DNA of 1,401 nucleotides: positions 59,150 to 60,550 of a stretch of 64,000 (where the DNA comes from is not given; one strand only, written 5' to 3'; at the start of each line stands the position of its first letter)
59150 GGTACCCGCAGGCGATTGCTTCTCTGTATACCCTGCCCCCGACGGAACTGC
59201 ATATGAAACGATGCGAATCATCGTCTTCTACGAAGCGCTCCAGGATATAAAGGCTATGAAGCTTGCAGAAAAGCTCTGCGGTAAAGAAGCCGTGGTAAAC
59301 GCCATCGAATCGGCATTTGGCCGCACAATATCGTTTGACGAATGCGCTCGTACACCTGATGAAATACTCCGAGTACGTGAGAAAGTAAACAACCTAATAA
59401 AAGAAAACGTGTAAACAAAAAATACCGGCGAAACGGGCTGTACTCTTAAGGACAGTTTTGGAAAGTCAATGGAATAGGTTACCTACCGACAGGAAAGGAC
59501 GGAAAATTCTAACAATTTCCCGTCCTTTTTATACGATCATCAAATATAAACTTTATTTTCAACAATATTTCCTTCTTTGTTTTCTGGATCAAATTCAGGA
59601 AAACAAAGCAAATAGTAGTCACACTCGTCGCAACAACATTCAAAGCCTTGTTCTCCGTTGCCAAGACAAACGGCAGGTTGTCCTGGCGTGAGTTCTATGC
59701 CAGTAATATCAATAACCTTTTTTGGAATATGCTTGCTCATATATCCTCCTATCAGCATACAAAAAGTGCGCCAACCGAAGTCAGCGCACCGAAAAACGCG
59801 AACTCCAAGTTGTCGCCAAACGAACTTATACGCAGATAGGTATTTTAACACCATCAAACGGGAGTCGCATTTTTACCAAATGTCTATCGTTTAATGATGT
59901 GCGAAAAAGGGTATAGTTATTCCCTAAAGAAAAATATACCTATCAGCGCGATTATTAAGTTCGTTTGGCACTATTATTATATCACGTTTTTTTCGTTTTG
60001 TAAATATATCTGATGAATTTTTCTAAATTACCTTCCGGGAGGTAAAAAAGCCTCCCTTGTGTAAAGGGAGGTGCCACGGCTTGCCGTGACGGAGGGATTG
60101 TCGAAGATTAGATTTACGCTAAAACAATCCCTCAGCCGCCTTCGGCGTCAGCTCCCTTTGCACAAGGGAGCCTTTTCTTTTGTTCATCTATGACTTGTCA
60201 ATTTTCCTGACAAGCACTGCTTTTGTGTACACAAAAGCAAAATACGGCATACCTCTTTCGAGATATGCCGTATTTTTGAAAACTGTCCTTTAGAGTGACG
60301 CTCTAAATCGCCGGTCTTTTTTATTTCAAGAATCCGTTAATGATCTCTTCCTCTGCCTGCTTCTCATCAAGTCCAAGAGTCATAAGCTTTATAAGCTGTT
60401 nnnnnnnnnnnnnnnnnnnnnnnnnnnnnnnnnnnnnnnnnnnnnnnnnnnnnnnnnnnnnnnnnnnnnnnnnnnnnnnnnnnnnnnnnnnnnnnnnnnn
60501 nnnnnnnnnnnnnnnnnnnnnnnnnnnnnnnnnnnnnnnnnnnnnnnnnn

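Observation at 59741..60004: Unclassified riboswitch-like leader: consensus promoter, long closing helix, internal hairpins, UUCG-capped terminator and an SD-mimic duplication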

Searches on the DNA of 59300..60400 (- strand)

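Call 4: search_rna_families(source=window, start=59300, end=60400, threshold=evalue, max_evalue=10, show_alignments=3)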
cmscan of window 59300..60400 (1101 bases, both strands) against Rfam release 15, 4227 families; matches with E-value up to 10: 14.
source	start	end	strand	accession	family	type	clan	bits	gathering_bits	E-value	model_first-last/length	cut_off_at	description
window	59485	59583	-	RF00558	L20_leader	Cis-reg; leader;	-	24.8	58.7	0.025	1-127/127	no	Ribosomal protein L20 leader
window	60157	60277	+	RF01859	Phe_leader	Cis-reg; leader;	-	19.6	55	2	1-125/125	no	Phenylalanine leader peptide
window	59931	59990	-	RF00281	SNORD47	Gene; snRNA; snoRNA; CD-box;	-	17.2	50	4.4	1-77/77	no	Small nucleolar RNA SNORD47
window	60093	60277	+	RF02694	RalA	Gene; sRNA;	-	16.2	170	0.82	1-179/179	no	RalR antitoxin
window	59492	59534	+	RF04343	Plastid-psbA-2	Cis-reg;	CL00153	16.2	55.8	7.4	1-60/60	no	Plastid-psbA-2 3UTR RNA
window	60023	60099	+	RF02937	Clostridiales-2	Gene; sRNA;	-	15.8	58.6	1.2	1-82/82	no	Clostridiales-2 RNA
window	60175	60273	+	RF04180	BTnc231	Gene; sRNA;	-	15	80.4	3.5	1-154/154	no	Bacteroides sRNA BTnc231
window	60045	60203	-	RF01732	asd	Gene; sRNA;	-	14.9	84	4.4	1-146/146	no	MarS sRNA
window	59831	59891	+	RF00385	IBV_D-RNA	Cis-reg;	-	14.7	35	4.7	1-42/42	no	Infectious bronchitis virus D-RNA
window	59436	59466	-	RF02120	FTX_2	Gene; lncRNA;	-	14.2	48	7.9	67-97/97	no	FTX transcript, XIST regulator conserved region 2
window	59560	59637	-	RF03036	osmY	Gene; sRNA;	-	13.8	46.9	3.7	1-72/72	no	osmY RNA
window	60170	60248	-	RF02973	Enterococcus-1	Gene; sRNA;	-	13.5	71.4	9.5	1-152/152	no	Enterococcus-1 RNA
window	59547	59617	+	RF01493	rli37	Gene; sRNA;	-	12.9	90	9.3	1-247/247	no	Listeria sRNA rli37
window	60350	60387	-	RF01276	sR53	Gene; snRNA; snoRNA; CD-box;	-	11.7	49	7.3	1-60/60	no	Small nucleolar RNA sR53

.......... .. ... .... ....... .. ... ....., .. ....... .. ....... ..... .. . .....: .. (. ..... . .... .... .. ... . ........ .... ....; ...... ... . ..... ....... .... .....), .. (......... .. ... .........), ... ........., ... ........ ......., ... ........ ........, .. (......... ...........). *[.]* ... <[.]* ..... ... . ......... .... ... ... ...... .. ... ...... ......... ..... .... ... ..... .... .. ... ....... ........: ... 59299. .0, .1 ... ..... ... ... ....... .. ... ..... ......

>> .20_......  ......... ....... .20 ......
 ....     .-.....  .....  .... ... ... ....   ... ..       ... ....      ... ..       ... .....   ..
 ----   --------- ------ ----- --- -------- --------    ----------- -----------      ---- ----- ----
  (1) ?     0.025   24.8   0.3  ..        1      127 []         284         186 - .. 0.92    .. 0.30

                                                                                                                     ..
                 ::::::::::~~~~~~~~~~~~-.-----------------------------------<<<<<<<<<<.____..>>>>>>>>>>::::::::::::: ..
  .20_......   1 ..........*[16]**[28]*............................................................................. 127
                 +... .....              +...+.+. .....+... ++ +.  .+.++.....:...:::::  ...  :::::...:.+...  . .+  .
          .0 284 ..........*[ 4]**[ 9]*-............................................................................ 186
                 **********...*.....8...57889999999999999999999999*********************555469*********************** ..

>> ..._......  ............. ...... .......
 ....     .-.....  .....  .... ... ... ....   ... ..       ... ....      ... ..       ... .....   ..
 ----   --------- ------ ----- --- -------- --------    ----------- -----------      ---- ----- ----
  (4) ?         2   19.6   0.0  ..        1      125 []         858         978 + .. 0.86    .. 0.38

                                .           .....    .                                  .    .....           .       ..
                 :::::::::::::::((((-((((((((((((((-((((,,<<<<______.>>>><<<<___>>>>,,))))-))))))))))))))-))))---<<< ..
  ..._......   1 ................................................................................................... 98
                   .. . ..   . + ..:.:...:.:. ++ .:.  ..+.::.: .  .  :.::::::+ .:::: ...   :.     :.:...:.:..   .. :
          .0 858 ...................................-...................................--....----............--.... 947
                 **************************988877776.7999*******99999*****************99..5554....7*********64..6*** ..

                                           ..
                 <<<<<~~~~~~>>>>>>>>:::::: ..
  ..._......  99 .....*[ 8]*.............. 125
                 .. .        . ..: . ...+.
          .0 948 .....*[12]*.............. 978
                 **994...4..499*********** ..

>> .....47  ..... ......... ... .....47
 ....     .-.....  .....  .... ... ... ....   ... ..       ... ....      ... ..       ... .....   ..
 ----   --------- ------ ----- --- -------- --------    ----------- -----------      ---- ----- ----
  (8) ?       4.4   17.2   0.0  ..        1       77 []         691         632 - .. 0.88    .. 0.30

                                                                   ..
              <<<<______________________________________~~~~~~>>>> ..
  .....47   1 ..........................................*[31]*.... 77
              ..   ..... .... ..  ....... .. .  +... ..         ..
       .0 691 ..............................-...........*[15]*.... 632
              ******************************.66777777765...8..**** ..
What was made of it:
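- On Any Rfam 15 family (all catalogued riboswitches, leaders, small RNAs): In 59300-60400 at E <= 10 only chance-level hits appear; the best is the L20 leader at 24.8 bits against a threshold of 58.7, and it matches only the ORF's terminator (call 4).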

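Call 24: build_rna_model(alignment_id=A3, structure=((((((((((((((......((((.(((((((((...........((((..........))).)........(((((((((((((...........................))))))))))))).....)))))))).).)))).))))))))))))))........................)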
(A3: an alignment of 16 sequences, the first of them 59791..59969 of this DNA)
Model R1 built from alignment A3 (16 sequences, 184 columns); structure: as given.
model positions 179; base pairs 44; branch points 1; effective number of sequences 1.08; information 0.589 bits per position. Calibrated on 0.2 Mb of random sequence (short: E-values are rough).
structure used (alignment columns):
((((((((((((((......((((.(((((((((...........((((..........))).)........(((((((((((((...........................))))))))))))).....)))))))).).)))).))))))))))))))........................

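Call 25: search_with_rna_model(model_id=R1, sources=[window, L001, L002, L003, L004, L005, L006, L007, L008, L009, L010, L011, L012, L013, L014, L015, L016, L017, L018, L019, L020, L021, L022, L023, L024, L025, L026, L027, L028, L029, L030, L031, L032, L033, L034, L035, L036, L037, L038, L039, L040, L041, L042, L043, L044, L045, L046, L047, L048, L049, L050, L051, L052, L053, L054, L055, L056, L057, L058, L059, L060, L061, L062, L063, L064, L065, L066, L067, L068, L069, L070, L071, L072, L073, L074, L075, L076, L077, L078, L079, L080], max_evalue=0.01, make_alignment=true)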
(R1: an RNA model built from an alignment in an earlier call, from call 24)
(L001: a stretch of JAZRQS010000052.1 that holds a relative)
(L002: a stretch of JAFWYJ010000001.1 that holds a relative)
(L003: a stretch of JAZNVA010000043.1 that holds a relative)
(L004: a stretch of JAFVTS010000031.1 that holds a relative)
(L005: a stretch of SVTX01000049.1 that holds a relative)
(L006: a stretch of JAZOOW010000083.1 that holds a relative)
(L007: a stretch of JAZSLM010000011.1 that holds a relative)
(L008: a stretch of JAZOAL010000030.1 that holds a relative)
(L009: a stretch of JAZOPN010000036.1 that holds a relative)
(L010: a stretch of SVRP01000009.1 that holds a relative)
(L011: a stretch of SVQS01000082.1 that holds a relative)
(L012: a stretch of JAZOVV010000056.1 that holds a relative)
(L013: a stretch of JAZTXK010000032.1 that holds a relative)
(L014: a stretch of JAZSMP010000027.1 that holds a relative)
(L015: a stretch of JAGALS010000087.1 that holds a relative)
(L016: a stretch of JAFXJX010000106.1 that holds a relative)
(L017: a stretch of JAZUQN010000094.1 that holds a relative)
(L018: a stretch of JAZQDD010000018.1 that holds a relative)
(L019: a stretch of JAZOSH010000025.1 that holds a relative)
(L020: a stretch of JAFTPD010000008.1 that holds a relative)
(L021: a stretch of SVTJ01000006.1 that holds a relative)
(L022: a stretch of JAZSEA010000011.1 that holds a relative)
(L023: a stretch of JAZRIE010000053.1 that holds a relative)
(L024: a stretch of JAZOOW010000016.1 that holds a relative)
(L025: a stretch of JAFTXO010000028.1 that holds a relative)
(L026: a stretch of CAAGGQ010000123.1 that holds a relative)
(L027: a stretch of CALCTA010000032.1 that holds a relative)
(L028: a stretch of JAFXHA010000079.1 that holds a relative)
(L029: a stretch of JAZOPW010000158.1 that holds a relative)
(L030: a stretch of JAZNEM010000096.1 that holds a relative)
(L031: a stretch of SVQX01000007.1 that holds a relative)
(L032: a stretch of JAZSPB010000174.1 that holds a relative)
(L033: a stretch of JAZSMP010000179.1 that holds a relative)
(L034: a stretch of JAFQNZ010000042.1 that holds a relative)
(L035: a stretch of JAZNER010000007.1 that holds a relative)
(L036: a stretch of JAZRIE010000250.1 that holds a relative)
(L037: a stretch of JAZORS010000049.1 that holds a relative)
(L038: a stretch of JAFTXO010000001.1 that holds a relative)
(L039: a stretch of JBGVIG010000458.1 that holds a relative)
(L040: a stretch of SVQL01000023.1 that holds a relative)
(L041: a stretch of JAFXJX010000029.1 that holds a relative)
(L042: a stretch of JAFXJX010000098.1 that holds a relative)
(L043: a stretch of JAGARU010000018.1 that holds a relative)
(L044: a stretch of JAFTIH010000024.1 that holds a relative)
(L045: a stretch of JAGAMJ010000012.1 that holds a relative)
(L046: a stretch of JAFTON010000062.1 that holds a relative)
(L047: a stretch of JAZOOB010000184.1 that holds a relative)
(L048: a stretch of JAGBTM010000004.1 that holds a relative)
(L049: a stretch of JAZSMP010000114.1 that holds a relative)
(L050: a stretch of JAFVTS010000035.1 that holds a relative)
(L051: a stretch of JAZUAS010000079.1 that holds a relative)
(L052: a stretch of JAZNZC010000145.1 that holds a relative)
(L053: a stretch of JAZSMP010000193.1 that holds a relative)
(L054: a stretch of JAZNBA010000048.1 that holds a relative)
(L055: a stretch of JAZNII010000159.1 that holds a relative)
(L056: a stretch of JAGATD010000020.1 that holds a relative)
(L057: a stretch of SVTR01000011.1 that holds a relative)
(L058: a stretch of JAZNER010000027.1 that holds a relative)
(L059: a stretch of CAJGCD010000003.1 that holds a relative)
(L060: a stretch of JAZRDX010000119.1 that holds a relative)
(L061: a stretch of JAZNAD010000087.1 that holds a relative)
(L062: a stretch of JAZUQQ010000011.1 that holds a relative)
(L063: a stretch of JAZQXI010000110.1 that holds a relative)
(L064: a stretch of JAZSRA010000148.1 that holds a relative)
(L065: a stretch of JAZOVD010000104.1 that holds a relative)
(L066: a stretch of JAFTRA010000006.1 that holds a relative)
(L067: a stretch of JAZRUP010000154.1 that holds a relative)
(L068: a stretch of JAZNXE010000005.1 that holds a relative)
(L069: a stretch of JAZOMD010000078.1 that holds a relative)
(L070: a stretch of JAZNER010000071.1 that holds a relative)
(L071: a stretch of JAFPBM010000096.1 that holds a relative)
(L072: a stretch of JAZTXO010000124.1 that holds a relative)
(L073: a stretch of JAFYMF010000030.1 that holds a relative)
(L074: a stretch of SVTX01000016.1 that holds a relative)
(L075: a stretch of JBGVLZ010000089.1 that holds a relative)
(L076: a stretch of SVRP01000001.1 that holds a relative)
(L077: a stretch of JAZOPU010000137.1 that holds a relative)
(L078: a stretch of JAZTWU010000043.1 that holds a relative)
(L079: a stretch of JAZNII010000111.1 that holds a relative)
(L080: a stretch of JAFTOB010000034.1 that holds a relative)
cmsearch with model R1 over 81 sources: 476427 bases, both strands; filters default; matches with E-value up to 0.01: 95.
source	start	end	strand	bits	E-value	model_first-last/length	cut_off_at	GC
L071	205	382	+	217.1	2.3e-48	1-179/179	no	0.36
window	59791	59969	-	214.5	9.7e-48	1-179/179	no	0.38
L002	2772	2950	+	214.5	9.7e-48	1-179/179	no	0.38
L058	2322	2500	+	214.3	1e-47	1-179/179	no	0.35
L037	2775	2950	+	214.2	1.1e-47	1-179/179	no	0.38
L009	2772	2950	+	213.3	1.9e-47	1-179/179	no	0.38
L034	2772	2951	+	212.9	2.2e-47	1-179/179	no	0.41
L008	3416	3594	+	212.8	2.3e-47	1-179/179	no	0.4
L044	2776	2952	+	211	6.2e-47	1-179/179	no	0.38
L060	780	958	+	210.7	7.2e-47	1-179/179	no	0.36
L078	322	498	+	210.1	1e-46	1-179/179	no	0.37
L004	2772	2950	+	209.1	1.7e-46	1-179/179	no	0.39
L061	2773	2950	+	203.6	3.4e-45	1-179/179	no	0.4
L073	2774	2952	+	199.1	3.8e-44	1-179/179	no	0.39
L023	2771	2950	+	198.6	4.9e-44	1-179/179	no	0.38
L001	2774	2950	+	191.9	1.9e-42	1-179/179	no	0.4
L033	2774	2951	+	190.1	4.8e-42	1-179/179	no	0.38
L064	2774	2952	+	180.8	7.1e-40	1-179/179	no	0.4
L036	676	854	+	138.1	7.2e-30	1-179/179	no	0.32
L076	2774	2951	+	120.2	1.1e-25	1-179/179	no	0.36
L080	2776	2952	+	117.2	5.6e-25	1-179/179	no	0.35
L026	2777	2952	+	114.5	2.3e-24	1-179/179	no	0.36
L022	2775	2950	+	113.8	3.5e-24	1-179/179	no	0.34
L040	2775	2951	+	112.5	7e-24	1-179/179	no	0.36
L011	2119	2292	+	112.2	8.4e-24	1-179/179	no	0.34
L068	407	587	+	108.8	5.1e-23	1-179/179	no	0.36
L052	2775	2950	+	104.5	5.2e-22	1-179/179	no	0.34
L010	2772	2949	+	102.3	1.7e-21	1-179/179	no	0.35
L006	2410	2587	+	97.1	2.9e-20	1-179/179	no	0.35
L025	2518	2698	+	97.1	2.9e-20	1-179/179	no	0.31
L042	2776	2954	+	96.5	4e-20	1-179/179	no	0.32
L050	2770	2950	+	95.3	7.3e-20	1-179/179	no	0.38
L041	2771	2951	+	93.7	1.7e-19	1-179/179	no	0.4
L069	191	371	+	92.2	3.9e-19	1-179/179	no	0.38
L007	2772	2953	+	91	7.4e-19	1-179/179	no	0.35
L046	2773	2950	+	90.7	9.1e-19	1-179/179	no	0.35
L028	340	521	+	90.4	1.1e-18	1-179/179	no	0.33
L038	2772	2952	+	90.2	1.2e-18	1-179/179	no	0.33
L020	2776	2950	+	87.8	4.2e-18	1-179/179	no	0.34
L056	280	457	+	87.8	4.3e-18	1-179/179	no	0.35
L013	2771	2953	+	84.8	2.1e-17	1-179/179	no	0.32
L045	2756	2949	+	82.9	5.9e-17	1-179/179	no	0.32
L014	1958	2139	+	81.2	1.5e-16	1-179/179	no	0.32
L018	2770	2952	+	80.7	2e-16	1-179/179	no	0.34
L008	2773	2950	+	80.2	2.5e-16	1-179/179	no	0.34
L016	2773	2949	+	78.7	5.7e-16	1-179/179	no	0.34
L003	1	174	+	77.5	1.1e-15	3-179/179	5'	0.29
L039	1775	1951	+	77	1.4e-15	1-179/179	no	0.34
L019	2774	2951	+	76.7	1.6e-15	1-179/179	no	0.33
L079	2776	2952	+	75.8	2.7e-15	1-179/179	no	0.32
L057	1621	1797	+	75.7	2.9e-15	1-179/179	no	0.33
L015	2775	2952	+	75.5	3.3e-15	1-179/179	no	0.33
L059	2774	2950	+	75.1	4e-15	1-179/179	no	0.34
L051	2771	2948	+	73.5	9.5e-15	1-179/179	no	0.39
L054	2776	2952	+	72.4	1.7e-14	1-179/179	no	0.33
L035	2770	2952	+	72.3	1.8e-14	1-179/179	no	0.33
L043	2775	2951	+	71.6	2.6e-14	1-179/179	no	0.34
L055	2770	2948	+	70.8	4e-14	1-179/179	no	0.39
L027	797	983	+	69.4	8.7e-14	1-179/179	no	0.37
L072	2768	2950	+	69.2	9.4e-14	1-179/179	no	0.37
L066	2770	2951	+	68.2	1.6e-13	1-179/179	no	0.36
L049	2771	2950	+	68.2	1.7e-13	1-179/179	no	0.33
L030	1135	1317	+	67.4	2.5e-13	1-179/179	no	0.32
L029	1902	2076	+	61.1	7.5e-12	1-179/179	no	0.38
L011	2775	2950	+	59.6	1.7e-11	1-179/179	no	0.38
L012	2775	2950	+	59.6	1.7e-11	1-179/179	no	0.38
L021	2771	2942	+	54.1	3.3e-10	1-179/179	no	0.39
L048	2769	2952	+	51.1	1.7e-09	1-179/179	no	0.37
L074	2769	2952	+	49.7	3.5e-09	1-179/179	no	0.38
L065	2821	2947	+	46.6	1.8e-08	1-179/179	no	0.36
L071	182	358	-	44.2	6.7e-08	1-179/179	no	0.33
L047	2822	2950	+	42.5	1.7e-07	1-179/179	no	0.35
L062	2827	2949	+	39.3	9.4e-07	1-179/179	no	0.37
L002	2749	2926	-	38.9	1.2e-06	1-179/179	no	0.34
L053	2821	2950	+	38.7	1.3e-06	1-179/179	no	0.35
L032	378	561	+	36.8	3.7e-06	1-179/179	no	0.37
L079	2434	2561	+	36.7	3.8e-06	1-179/179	no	0.36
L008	3393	3570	-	36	5.5e-06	1-179/179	no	0.37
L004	2749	2926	-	36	5.7e-06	1-179/179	no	0.35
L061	2750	2926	-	34.3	1.4e-05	1-179/179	no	0.36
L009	2747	2926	-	33.7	2e-05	1-179/179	no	0.36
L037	2752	2926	-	33.6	2.1e-05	1-179/179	no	0.35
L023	2748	2926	-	31.3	7e-05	1-179/179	no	0.36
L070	2777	2902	+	30.3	0.00012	1-179/179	no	0.37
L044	2753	2928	-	30.2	0.00013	1-179/179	no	0.35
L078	299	474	-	28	0.00041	1-179/179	no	0.33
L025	2823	2951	+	27.9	0.00044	1-179/179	no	0.36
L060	757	934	-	27.4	0.00057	1-179/179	no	0.31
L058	2299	2476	-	26.8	0.0008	1-179/179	no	0.31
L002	2312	2437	-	25.5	0.0016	1-179/179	no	0.38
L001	2751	2926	-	24.6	0.0027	1-179/179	no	0.36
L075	2819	2944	+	24.5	0.0027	1-179/179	no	0.38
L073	2751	2928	-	23.2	0.0057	1-179/179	no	0.35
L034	2748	2927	-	22.6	0.0076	1-179/179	no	0.37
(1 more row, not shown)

Alignment A4: 95 matches aligned to the model, 384 columns, each read 5' to 3' on its own strand. Consensus structure (alignment columns), stored with it:
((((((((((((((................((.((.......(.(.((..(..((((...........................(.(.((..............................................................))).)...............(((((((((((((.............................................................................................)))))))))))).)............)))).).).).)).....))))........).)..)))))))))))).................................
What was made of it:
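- Antisense hits to the covariance model occur at low scores (call 25).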
